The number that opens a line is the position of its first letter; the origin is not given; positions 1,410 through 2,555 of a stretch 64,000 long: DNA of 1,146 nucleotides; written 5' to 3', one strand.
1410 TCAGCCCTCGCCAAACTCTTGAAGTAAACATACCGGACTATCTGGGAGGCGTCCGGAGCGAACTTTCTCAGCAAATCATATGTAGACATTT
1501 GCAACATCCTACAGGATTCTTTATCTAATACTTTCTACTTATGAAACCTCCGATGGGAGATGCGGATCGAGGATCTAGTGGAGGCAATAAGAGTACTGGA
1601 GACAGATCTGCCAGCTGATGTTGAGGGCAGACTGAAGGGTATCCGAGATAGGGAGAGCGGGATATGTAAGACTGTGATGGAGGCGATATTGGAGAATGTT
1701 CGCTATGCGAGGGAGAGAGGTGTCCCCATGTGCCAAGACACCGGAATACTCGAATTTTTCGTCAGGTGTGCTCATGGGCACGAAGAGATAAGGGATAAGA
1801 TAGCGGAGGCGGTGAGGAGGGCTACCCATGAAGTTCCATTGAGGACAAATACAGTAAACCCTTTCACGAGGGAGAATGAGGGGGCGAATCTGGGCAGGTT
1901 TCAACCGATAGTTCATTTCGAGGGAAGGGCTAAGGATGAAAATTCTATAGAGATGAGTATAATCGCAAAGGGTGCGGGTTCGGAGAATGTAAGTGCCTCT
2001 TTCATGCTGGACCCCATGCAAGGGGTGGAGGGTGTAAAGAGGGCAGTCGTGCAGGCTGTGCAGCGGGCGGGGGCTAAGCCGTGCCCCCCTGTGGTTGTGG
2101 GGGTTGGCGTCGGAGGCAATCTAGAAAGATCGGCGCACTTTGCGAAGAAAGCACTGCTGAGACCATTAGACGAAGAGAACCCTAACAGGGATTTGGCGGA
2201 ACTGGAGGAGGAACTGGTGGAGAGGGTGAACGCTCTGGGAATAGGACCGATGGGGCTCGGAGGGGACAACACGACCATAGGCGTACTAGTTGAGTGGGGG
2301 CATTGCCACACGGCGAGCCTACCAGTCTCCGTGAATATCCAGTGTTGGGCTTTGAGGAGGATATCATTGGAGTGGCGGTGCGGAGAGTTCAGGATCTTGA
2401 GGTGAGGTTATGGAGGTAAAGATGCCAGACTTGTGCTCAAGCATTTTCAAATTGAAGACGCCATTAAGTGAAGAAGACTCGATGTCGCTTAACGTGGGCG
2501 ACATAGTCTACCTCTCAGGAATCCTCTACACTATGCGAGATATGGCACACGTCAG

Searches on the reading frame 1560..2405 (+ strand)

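Call 41: search_protein_families(library=pfam, max_evalue=0.00001, proteins=[window:1560-2405:+])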
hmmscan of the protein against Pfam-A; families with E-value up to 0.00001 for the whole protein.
window:1560-2405:+ (281 aa): 1 family
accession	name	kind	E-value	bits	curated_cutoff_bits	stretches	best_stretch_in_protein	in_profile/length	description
PF05681.19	Fumerase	-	4.2e-88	295.6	25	1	6-269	4-268/270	Fumarate hydratase (Fumerase)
